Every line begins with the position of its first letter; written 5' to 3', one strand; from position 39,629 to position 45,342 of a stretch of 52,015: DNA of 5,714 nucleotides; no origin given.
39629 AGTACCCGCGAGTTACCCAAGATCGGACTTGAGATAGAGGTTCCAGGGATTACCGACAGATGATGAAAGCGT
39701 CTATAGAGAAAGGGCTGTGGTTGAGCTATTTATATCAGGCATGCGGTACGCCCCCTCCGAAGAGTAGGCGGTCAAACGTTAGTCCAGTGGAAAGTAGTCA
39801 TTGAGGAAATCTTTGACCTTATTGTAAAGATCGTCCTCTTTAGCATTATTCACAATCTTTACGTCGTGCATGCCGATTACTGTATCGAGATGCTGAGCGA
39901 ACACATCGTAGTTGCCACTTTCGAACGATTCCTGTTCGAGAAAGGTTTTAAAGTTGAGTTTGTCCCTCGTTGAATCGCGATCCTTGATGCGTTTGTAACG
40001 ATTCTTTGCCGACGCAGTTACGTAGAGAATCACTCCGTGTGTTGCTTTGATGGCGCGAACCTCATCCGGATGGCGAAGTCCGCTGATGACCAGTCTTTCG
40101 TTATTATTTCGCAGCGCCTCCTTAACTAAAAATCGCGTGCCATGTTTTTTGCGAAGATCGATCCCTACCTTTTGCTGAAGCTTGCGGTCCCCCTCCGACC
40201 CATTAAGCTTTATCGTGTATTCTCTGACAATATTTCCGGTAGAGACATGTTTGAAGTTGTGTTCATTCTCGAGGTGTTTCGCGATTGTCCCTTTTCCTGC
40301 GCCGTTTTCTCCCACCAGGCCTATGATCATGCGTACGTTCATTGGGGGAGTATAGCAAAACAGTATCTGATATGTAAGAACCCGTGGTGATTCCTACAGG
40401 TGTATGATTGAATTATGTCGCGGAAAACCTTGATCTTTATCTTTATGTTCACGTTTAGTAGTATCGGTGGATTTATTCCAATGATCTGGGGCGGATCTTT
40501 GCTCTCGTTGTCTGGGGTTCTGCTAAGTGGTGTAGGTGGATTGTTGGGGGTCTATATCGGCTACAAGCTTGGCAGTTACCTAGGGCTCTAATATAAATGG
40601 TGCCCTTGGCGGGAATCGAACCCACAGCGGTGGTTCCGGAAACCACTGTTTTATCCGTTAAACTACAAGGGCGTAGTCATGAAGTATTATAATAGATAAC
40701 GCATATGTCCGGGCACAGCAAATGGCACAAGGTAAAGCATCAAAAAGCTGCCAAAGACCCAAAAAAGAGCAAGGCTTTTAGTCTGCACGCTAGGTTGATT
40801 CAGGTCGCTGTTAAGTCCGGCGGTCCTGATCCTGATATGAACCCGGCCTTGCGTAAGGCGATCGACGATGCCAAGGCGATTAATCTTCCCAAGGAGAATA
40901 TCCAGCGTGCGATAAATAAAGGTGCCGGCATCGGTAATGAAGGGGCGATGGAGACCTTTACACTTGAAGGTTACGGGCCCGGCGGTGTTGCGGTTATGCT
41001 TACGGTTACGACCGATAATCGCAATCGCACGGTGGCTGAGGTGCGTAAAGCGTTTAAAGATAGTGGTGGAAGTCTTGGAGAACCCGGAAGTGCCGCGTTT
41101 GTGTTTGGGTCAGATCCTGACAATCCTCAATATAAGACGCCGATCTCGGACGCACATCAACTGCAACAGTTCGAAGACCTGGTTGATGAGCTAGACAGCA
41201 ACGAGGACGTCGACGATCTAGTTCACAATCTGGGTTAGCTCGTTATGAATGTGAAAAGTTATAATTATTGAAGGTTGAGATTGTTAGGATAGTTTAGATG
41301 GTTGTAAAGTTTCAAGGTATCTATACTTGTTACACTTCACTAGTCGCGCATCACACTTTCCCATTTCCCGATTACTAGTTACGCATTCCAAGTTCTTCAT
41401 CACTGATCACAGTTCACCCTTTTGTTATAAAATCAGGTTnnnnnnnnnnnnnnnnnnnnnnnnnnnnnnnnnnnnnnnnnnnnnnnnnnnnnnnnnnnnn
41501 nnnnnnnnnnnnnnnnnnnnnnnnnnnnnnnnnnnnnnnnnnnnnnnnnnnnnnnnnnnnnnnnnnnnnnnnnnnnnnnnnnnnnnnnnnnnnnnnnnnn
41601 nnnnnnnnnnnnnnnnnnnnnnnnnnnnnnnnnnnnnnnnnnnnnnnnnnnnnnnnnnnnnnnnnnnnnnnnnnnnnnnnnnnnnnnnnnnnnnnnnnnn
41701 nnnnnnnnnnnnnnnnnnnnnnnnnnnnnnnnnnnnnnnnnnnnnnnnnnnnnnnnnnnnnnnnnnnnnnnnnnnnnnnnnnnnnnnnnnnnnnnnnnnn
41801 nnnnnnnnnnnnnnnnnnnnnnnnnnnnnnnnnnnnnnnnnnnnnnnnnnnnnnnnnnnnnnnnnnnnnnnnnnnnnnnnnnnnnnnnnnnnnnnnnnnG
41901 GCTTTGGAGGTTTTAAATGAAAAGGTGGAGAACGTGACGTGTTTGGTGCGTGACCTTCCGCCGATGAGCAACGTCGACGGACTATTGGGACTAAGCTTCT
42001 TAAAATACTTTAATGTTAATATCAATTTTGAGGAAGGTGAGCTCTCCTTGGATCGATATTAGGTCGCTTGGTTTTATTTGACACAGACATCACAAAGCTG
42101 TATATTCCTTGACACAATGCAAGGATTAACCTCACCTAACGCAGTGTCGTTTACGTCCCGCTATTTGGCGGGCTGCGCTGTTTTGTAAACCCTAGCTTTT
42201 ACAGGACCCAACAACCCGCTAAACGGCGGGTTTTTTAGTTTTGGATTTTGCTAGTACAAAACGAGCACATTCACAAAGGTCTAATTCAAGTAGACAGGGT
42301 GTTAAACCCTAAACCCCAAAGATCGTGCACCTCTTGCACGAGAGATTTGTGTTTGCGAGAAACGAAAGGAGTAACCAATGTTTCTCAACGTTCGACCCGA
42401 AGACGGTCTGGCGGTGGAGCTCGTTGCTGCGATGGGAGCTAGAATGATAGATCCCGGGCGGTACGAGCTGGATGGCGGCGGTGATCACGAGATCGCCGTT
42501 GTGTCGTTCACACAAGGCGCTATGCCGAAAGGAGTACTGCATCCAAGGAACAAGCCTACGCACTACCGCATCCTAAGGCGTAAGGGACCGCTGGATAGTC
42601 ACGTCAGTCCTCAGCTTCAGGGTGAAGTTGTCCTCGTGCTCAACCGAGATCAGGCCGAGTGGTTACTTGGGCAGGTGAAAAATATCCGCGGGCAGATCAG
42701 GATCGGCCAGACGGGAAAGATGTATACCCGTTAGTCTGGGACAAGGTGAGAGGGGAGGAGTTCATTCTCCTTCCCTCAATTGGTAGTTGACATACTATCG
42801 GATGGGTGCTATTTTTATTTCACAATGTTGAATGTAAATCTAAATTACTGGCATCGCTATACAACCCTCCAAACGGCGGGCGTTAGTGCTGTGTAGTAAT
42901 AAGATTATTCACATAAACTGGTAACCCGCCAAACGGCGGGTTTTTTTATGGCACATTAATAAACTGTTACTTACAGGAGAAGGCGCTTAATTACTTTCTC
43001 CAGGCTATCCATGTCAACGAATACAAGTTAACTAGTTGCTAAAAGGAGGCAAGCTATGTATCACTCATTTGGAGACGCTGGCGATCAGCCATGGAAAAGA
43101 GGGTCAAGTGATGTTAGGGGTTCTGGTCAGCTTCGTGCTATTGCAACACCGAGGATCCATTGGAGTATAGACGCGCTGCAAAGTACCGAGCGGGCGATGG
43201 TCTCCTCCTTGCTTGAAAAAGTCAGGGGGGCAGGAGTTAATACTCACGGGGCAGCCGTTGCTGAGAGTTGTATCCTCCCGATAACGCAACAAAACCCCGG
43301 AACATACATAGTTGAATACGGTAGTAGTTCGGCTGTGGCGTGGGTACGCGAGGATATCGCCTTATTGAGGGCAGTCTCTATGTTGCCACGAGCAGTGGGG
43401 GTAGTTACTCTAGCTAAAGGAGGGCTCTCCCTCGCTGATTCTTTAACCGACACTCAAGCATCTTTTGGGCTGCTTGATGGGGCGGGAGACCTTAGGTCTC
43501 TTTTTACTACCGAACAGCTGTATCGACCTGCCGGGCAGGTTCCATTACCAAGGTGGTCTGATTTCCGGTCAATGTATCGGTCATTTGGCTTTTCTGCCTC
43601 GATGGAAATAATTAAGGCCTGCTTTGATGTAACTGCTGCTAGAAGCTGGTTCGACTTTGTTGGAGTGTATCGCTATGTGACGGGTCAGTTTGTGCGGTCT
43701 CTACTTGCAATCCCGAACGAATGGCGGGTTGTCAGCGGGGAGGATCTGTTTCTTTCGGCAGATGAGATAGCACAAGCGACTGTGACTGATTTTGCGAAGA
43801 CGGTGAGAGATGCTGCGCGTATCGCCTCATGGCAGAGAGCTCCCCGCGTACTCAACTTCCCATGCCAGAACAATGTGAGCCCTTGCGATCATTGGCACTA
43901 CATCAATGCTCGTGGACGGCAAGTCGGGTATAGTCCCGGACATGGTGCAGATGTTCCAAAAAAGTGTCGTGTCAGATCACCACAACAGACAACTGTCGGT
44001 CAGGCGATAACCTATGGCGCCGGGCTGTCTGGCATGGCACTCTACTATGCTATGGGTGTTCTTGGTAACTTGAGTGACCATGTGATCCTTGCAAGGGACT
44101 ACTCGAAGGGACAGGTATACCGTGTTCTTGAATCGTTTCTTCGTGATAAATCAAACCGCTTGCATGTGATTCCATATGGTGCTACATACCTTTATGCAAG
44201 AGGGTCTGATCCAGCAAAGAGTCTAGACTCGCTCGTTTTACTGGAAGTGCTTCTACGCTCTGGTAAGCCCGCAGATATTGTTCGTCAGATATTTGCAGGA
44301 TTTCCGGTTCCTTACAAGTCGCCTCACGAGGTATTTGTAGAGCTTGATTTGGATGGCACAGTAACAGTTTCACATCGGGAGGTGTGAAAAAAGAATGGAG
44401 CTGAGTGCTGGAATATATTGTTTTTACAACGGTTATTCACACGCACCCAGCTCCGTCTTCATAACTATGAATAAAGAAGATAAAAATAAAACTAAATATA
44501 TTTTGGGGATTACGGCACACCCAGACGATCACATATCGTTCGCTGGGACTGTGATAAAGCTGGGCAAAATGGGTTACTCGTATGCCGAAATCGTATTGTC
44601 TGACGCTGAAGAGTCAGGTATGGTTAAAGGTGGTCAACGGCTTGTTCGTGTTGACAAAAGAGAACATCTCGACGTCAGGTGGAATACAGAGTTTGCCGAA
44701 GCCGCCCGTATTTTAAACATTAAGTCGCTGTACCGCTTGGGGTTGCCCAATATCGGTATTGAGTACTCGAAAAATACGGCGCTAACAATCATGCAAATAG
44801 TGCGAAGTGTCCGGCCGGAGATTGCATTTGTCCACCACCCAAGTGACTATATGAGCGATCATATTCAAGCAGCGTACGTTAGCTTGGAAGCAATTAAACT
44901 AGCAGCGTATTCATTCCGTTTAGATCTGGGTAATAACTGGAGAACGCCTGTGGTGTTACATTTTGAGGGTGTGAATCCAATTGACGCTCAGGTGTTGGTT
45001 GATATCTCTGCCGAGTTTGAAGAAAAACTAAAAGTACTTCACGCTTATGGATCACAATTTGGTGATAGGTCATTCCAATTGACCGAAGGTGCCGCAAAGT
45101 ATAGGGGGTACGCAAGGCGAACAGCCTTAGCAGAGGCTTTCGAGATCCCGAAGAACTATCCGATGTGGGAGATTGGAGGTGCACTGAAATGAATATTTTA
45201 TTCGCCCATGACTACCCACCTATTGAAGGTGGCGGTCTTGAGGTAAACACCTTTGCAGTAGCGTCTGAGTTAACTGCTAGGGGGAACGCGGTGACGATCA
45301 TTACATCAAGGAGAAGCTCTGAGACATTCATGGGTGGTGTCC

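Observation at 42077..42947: Twin promoter / 23-codon ORF / hairpin / terminator units with interchangeable hairpin arms (candidate attenuators)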

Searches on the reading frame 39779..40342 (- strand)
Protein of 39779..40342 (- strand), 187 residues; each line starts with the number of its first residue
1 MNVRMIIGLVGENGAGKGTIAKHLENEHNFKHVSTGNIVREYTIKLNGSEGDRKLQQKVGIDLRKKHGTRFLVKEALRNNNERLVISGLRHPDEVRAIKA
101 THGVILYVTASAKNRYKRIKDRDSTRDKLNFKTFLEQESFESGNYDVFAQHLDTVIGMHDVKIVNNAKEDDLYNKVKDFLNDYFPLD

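Call 9: search_protein_families(library=pfam, proteins=[window:39779-40342:-], max_evalue=0.01)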
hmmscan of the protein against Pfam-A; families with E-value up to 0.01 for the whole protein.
window:39779-40342:- (187 aa): 11 families
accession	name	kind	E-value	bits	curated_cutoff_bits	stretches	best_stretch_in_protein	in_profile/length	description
PF13238.12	AAA_18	-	2.7e-12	47.7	29.4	1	7-129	1-118/128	AAA domain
PF13207.12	AAA_17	-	1.3e-11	45.3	27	1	10-131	1-132/136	AAA domain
PF00406.28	ADK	-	1.7e-07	32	26.8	1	9-83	1-76/151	Adenylate kinase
PF02224.24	Cytidylate_kin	-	2.7e-05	24.4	26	1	10-54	4-48/211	Cytidylate kinase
PF13671.12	AAA_33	-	0.00026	21.8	27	1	8-130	3-129/143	AAA domain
PF01712.25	dNK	-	0.00069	19.9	27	0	11-42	5-34/203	Deoxynucleoside kinase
PF00005.33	ABC_tran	-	0.00081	20.4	25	1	6-61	13-63/137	ABC transporter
PF13189.12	Cytidylate_kin2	-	0.0014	19.3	28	0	6-60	1-53/176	Cytidylate kinase-like family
PF01202.28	SKI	-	0.0015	19.1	22.1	1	14-152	2-139/159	Shikimate kinase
PF01121.26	CoaE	-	0.0035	17.5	27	0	5-96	1-92/180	Dephospho-CoA kinase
PF13521.12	AAA_28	-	0.0068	17.1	27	1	9-103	4-95/164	AAA domain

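Call 10: search_protein_families(library=ncbifam, proteins=[window:39779-40342:-], max_evalue=0.01)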
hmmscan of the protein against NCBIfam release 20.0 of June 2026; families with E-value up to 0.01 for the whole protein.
window:39779-40342:- (187 aa): 36 families (the best 25 are shown)
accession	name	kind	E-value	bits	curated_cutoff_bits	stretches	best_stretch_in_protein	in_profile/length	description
NF006226.0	PRK08356.1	equivalog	2.5e-18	66.5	189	1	4-182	5-192/195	hypothetical protein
TIGR02173.1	cyt_kin_arch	equivalog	1.9e-09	37.7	102.1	1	5-166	1-154/169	(d)CMP kinase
TIGR01351.1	adk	subfamily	5.4e-09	36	168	1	9-45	4-40/212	adenylate kinase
NF041025.1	antiphage_deaminase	equivalog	6.6e-09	35.1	400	1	5-181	2-207/437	anti-phage dCTP deaminase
NF001381.0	PRK00279.1-3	equivalog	5.7e-08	32.7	187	1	7-42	3-38/188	adenylate kinase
NF011100.0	PRK14527.1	equivalog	2.3e-07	30.6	154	1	6-43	8-45/191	adenylate kinase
TIGR01359.1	UMP_CMP_kin_fam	subfamily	3.7e-07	30.2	207.6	1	9-179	4-183/185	UMP-CMP kinase family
NF011099.0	PRK14526.1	equivalog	3.8e-07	30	223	1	8-43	4-39/211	adenylate kinase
NF001380.0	PRK00279.1-2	equivalog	4.6e-07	29.4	251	1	6-42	2-38/216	adenylate kinase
TIGR00017.1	cmk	equivalog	1.6e-06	27.9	135.55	1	4-46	2-44/217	(d)CMP kinase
NF001379.0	PRK00279.1-1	equivalog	8.3e-06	25.3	268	1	6-46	2-41/216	adenylate kinase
NF011104.0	PRK14531.1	equivalog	1.2e-05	25.1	160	1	9-41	7-39/183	adenylate kinase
NF001386.0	PRK00279.2-4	equivalog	1.3e-05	24.9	256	1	9-52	7-50/220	adenylate kinase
NF002700.0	PRK02496.1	equivalog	1.4e-05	24.8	262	1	9-41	6-38/184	adenylate kinase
TIGR01360.1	aden_kin_iso1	equivalog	1.7e-05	24.5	284.1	1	6-88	5-89/188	adenylate kinase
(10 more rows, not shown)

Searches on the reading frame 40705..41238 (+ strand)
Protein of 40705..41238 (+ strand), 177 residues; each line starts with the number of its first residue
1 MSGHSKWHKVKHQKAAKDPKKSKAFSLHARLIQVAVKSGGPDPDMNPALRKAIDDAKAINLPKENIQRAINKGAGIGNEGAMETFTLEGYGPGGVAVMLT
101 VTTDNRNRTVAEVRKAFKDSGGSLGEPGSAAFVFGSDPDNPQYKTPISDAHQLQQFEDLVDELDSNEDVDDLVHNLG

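Call 9: search_protein_families(library=pfam, proteins=[window:40705-41238:+], max_evalue=0.01)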
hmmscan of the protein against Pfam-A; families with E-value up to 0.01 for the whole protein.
window:40705-41238:+ (177 aa): 2 families
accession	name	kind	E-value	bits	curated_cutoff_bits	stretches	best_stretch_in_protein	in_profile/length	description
PF20772.2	TACO1_YebC_N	-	1.6e-29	102.6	36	1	5-75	1-72/73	TACO1/YebC protein N-terminal domain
PF01709.26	Transcrip_reg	-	1.4e-23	83.8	27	2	83-134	2-53/160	TACO1/YebC second and third domain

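Call 10: search_protein_families(library=ncbifam, proteins=[window:40705-41238:+], max_evalue=0.01)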
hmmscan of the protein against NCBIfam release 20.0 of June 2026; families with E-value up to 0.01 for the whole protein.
window:40705-41238:+ (177 aa): 3 families
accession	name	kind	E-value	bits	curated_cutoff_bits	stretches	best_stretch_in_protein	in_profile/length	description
NF001030.0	PRK00110.1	equivalog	1.1e-59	202.1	243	1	1-135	1-135/245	YebC/PmpR family DNA-binding transcriptional regulator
TIGR01033.1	TIGR01033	subfamily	1e-55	189.1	208.75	1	1-134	1-134/238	YebC/PmpR family DNA-binding transcriptional regulator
NF009044.0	PRK12378.1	subfamily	1.3e-48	165.8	196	1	6-135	4-132/239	YebC/PmpR family DNA-binding transcriptional regulator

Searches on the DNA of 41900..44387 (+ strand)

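Call 5: search_rna_families(source=window, start=41900, end=43100, threshold=evalue, max_evalue=10)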
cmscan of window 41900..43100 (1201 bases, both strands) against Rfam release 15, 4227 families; matches with E-value up to 10: 16.
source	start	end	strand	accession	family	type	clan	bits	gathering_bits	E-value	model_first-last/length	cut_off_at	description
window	42840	42949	+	RF00513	Trp_leader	Cis-reg; leader;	-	24.3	41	0.027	1-100/100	no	Tryptophan operon leader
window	41986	42077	+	RF00632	sxy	Cis-reg;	-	20.9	70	1.1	1-104/104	no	sxy 5' UTR element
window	42160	42239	+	RF00106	RNAI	Gene; antisense;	-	19.4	47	0.72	1-102/102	no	RNAI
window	42803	42947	+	RF00077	SraB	Gene; sRNA;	-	19.1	130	0.45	1-169/169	no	SraB RNA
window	42913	42982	-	RF02059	STnc50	Gene; sRNA;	-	19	55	3.4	1-84/84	no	Salmonella enterica sRNA STnc40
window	42160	42239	+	RF00513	Trp_leader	Cis-reg; leader;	-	18.5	41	0.91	1-100/100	no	Tryptophan operon leader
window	42808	42953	+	RF02079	STnc180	Gene; sRNA;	-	17.7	50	0.98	1-208/208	no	Enterobacterial sRNA STnc180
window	42888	42949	+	RF01859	Phe_leader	Cis-reg; leader;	-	17.6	55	6.2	1-125/125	no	Phenylalanine leader peptide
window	42827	42947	+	RF00512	Leu_leader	Cis-reg; leader;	-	17.2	50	1.3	1-148/148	no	Leucine operon leader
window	42839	42950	+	RF00506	Thr_leader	Cis-reg; leader;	-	16.2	55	4.5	1-118/118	no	Threonine operon leader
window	42168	42236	+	RF01394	isrK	Gene; sRNA;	-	15.4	50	1.6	1-77/77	no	isrK Hfq binding RNA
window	42743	42785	+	RF01918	mir-1249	Gene; miRNA;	-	14.5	83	9.5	1-75/75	no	mir-1249 microRNA precursor family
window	42738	42820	-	RF01880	Xist_exon1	Gene; lncRNA;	-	13.8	50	0.68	1-85/85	no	X-chromosome inactivation gene exon 1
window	42356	42502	+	RF01867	CC2171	Gene; sRNA;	-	13.8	75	3.1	1-159/159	no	caulobacter sRNA CC2171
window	42854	42949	+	RF02837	anti-hemB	Gene; sRNA;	-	13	49.5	6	1-81/81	no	Burkholderia RNA 7 (anti-hemB)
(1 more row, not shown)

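Call 44: search_rna_families(sources=[L004, L010, L020, L017, L012, L011, L065], threshold=gathering)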
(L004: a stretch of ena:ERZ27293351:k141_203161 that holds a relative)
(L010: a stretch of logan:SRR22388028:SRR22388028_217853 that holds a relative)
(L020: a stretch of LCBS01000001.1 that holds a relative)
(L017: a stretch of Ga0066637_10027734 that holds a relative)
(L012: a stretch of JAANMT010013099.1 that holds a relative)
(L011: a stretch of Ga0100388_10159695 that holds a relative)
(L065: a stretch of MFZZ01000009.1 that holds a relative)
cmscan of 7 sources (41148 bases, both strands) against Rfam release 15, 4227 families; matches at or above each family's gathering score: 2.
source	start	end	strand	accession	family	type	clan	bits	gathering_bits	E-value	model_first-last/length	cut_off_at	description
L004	12191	12263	-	RF00005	tRNA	Gene; tRNA;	CL00001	64.7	29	5.7e-12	1-71/71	no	tRNA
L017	1801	1874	+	RF00005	tRNA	Gene; tRNA;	CL00001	37.8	29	0.00015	1-71/71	no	tRNA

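Call 85: search_rna_families(source=L004, start=5540, end=6010, threshold=evalue, max_evalue=1, show_alignments=2)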
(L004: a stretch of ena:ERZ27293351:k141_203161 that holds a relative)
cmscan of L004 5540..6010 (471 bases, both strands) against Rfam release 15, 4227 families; matches with E-value up to 1: 5.
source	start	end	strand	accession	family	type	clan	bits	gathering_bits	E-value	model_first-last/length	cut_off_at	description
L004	5655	5901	+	RF00230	T-box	Cis-reg; leader;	-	46.5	93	3.4e-09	1-219/219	no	T-box leader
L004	5879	5952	+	RF03173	mir-4504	Gene; miRNA;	-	22.9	104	0.033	1-92/92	no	mir-4504 microRNA precursor family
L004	5879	5955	+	RF03216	mir-BART10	Gene; miRNA;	-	21.6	70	0.43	1-80/80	no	mir-BART10 microRNA precursor family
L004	5884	5948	+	RF03879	mir-2831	Gene; miRNA;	-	17.9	90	0.91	1-75/75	no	mir-2831 microRNA precursor family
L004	5887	5945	+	RF04195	MIR6217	Gene; miRNA;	-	15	110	0.67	1-228/228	no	MIR6217 microRNA precursor family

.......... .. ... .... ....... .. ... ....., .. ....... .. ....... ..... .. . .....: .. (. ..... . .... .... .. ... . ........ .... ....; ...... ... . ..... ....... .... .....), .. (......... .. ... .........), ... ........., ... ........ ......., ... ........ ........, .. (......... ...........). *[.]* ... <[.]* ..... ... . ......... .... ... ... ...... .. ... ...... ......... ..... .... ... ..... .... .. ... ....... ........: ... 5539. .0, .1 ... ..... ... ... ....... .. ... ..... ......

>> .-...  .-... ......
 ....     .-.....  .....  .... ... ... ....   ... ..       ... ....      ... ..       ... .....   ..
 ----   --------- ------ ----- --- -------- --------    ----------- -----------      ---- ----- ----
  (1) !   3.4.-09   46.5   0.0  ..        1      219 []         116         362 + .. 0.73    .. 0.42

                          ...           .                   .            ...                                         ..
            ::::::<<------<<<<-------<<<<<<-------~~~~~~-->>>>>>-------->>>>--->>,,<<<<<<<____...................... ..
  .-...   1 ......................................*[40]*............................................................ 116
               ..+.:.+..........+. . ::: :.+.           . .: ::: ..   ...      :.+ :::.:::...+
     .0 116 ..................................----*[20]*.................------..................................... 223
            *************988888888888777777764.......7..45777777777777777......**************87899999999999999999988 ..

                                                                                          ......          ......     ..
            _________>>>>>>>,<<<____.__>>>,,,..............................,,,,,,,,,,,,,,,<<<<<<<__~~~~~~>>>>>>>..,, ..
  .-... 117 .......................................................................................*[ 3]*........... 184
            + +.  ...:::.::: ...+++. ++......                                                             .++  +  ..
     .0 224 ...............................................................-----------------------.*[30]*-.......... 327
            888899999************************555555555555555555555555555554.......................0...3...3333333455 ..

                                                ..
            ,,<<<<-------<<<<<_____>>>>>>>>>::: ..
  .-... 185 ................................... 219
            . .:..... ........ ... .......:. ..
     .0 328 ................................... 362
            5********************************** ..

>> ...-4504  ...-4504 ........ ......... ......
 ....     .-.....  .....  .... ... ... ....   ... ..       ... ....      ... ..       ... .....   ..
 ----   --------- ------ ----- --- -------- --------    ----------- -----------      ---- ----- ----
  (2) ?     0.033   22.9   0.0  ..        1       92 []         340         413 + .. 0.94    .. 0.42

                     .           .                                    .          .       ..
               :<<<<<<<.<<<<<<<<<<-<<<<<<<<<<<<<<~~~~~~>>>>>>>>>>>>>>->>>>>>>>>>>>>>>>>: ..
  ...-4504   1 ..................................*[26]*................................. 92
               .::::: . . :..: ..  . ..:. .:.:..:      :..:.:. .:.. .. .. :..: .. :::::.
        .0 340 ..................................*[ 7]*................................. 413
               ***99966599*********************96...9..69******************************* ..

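Call 88: search_rna_families(source=L004, start=9000, end=9400, threshold=evalue, max_evalue=1, show_alignments=1)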
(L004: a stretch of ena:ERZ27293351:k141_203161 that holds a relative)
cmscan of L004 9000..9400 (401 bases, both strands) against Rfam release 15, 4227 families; matches with E-value up to 1: 0.
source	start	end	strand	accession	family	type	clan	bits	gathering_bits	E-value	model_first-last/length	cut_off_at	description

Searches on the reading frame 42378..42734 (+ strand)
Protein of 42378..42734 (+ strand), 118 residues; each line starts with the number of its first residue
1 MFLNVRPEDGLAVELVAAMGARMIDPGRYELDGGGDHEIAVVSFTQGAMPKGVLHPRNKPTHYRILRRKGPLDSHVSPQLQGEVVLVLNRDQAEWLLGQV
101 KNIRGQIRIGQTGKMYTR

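Call 9: search_protein_families(library=pfam, proteins=[window:42378-42734:+], max_evalue=0.01)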
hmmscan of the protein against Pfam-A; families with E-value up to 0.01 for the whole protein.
window:42378-42734:+ (118 aa): 1 family
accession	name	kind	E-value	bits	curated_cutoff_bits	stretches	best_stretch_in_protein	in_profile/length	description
PF00018.34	SH3_1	-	0.0093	16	22.9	0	81-105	18-44/48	SH3 domain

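Call 10: search_protein_families(library=ncbifam, proteins=[window:42378-42734:+], max_evalue=0.01)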
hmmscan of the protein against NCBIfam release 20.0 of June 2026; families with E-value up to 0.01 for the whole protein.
window:42378-42734:+ (118 aa): 0 families

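Call 37: find_homologous_proteins(query=window:42378-42734:+)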
Query window:42378-42734:+ (118 aa): 1 proteins with E <= 0.001 among 8 candidates.
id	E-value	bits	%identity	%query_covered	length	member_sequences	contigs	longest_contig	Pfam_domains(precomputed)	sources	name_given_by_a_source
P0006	5.7e-72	257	99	100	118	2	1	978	-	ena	-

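Call 108: search_protein_families(library=padloc, proteins=[window:42378-42734:+], max_evalue=0.001)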
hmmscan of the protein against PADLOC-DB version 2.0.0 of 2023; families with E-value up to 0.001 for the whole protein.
window:42378-42734:+ (118 aa): 0 families

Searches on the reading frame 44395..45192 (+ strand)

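Call 9: search_protein_families(library=pfam, proteins=[window:44395-45192:+], max_evalue=0.01)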
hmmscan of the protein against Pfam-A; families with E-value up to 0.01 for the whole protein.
window:44395-45192:+ (265 aa): 1 family
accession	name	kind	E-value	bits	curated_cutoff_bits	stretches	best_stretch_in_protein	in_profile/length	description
PF02585.22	PIG-L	-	1.4e-15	58.4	28.2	1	39-166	3-128/129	GlcNAc-PI de-N-acetylase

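Call 10: search_protein_families(library=ncbifam, proteins=[window:44395-45192:+], max_evalue=0.01)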
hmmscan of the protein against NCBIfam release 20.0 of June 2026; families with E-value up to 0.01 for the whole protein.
window:44395-45192:+ (265 aa): 3 families
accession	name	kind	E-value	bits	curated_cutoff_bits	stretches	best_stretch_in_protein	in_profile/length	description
TIGR04001.1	thiol_BshB1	equivalog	1.9e-23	83.4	182.5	1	35-226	3-183/226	bacillithiol biosynthesis deacetylase BshB1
TIGR04000.1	thiol_BshB2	equivalog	7e-09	35.7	195.25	1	35-224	2-187/217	bacillithiol biosynthesis deacetylase BshB2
TIGR03445.1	mycothiol_MshB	equivalog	0.00029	20.8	224.35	0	127-186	110-169/284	N-acetyl-1-D-myo-inositol-2-amino-2-deoxy-alpha-D-glucopyranoside deacetylase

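Call 108: search_protein_families(library=padloc, proteins=[window:44395-45192:+], max_evalue=0.001)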
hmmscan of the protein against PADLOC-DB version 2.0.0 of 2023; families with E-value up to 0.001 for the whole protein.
window:44395-45192:+ (265 aa): 0 families
